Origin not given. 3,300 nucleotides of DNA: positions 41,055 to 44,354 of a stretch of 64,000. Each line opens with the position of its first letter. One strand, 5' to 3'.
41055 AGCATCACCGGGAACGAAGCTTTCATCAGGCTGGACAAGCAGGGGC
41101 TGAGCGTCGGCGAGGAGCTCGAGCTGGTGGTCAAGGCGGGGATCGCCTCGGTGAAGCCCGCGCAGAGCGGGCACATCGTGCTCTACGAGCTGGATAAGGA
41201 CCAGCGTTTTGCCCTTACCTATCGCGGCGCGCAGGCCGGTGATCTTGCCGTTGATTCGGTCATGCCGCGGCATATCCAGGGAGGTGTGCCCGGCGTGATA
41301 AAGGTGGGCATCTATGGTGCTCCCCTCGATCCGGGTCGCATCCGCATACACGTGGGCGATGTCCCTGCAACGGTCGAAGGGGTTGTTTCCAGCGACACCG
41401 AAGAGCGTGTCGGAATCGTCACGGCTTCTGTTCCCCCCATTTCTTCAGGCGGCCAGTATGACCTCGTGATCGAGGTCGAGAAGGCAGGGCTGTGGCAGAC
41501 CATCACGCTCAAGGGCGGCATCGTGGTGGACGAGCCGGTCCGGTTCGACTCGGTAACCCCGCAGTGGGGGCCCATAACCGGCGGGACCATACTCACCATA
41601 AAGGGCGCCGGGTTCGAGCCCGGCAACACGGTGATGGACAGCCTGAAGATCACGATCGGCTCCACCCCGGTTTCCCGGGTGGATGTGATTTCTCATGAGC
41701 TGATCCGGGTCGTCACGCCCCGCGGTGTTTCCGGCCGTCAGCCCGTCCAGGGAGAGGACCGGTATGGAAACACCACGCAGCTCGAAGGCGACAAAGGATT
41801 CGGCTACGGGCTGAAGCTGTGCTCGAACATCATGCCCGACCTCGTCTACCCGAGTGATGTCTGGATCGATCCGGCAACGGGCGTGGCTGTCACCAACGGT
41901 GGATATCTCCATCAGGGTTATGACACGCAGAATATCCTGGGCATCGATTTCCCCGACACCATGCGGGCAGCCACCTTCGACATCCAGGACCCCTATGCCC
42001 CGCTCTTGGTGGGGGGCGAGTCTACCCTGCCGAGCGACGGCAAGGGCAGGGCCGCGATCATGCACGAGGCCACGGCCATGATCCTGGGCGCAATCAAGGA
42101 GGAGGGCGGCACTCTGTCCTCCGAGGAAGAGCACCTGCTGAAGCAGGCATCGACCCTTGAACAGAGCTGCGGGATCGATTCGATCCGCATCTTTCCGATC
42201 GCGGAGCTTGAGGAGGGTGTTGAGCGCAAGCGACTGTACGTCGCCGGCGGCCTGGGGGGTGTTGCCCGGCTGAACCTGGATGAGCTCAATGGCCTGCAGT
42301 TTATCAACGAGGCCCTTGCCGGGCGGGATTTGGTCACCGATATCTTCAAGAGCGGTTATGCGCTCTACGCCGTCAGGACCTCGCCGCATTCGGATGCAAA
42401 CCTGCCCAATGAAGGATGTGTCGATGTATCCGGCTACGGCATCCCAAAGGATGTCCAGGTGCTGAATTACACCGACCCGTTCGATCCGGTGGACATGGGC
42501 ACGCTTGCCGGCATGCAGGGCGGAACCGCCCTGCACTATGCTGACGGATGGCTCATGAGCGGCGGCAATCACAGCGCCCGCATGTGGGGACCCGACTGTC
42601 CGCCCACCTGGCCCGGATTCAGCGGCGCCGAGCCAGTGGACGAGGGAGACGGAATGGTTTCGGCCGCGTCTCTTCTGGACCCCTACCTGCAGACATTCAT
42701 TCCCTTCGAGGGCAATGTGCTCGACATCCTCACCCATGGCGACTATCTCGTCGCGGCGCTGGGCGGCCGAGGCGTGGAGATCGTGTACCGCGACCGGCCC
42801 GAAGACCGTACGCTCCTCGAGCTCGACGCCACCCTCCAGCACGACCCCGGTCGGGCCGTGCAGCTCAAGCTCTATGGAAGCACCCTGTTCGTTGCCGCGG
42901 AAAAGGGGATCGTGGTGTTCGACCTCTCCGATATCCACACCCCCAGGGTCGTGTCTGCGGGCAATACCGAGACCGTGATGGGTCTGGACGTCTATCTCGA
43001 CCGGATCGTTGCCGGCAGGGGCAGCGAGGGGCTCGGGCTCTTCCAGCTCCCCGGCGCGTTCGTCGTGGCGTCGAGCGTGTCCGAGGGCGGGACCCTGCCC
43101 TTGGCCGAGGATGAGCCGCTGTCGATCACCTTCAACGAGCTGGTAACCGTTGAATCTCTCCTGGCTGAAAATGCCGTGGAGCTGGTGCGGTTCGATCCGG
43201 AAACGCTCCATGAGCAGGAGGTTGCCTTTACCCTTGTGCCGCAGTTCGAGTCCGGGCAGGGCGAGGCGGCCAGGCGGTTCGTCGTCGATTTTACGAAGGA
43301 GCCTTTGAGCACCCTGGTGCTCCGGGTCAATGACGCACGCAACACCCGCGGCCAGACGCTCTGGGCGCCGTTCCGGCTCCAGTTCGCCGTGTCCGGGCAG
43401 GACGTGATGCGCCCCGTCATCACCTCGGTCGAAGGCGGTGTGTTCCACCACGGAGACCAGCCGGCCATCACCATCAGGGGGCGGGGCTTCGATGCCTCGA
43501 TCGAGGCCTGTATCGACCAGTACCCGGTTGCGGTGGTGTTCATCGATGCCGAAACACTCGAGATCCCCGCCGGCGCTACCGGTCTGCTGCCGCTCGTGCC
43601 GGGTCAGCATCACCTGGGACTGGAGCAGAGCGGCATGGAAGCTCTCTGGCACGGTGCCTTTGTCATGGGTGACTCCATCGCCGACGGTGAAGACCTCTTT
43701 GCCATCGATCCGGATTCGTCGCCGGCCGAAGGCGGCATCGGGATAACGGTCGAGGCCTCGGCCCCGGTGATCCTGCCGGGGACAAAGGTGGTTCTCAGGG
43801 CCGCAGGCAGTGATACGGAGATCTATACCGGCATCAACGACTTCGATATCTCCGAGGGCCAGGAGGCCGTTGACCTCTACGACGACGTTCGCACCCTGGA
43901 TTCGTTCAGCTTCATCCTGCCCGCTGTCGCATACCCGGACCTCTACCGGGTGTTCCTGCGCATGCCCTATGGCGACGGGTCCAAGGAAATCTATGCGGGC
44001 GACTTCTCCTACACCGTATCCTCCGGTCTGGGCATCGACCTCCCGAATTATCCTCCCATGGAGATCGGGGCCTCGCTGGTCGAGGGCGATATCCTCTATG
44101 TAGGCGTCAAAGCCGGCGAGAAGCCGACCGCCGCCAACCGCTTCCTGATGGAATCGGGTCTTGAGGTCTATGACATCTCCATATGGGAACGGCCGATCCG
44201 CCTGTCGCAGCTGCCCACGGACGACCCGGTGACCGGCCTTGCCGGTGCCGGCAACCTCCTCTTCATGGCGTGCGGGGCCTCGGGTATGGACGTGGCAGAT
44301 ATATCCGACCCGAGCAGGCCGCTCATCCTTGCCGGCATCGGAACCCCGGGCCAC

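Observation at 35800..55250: Unusual architecture: long alternation of LVIVD-type beta-propeller blades with IPT/TIG domains in the giant protein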

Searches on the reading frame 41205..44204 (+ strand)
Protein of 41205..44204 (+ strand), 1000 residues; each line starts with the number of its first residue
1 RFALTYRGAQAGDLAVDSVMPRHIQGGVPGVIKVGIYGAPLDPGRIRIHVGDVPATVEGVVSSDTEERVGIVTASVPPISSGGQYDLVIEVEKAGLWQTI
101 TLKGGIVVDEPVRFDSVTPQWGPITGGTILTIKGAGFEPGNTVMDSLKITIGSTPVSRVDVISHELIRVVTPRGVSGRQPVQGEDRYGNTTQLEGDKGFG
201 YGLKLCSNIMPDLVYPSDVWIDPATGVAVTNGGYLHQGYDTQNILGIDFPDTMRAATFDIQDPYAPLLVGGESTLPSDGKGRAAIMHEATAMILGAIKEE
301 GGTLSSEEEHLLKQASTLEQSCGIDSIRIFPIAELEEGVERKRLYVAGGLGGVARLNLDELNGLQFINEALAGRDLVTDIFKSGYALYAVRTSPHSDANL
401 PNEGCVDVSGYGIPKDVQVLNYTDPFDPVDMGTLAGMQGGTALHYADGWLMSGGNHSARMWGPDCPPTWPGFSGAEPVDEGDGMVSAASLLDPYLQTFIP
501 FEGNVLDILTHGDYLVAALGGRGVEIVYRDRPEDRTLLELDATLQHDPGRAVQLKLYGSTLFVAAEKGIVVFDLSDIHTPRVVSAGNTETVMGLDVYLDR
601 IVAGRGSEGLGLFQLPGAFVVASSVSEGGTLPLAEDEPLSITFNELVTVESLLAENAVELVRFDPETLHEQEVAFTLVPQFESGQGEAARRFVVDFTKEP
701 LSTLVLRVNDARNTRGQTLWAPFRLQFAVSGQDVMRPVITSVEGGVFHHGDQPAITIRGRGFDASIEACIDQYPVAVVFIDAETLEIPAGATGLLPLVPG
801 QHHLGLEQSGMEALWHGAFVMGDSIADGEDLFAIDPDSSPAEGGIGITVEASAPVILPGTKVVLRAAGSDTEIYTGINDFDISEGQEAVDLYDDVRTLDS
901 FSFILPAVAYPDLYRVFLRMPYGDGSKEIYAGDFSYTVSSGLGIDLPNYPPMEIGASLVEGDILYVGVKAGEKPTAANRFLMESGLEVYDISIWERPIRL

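Call 6: search_protein_families(library=pfam, proteins=[window:41205-44204:+], max_evalue=0.01)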
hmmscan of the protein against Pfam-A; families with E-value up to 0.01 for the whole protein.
window:41205-44204:+ (1000 aa): 1 family
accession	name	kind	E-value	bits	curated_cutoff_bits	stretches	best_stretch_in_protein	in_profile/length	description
PF01833.30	TIG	-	2.8e-17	62.9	20.9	1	114-181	3-66/84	IPT/TIG domain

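Call 52: search_protein_families(library=ncbifam, proteins=[window:41205-44204:+], max_evalue=0.01)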
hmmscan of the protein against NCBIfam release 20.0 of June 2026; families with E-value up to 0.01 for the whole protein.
window:41205-44204:+ (1000 aa): 1 family
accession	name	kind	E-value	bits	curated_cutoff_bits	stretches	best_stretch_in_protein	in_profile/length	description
NF058597.1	CoaZ_rpt_PGGG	domain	0.00013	22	30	0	736-788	2-55/88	choice-of-anchor Z repeating domain-containing protein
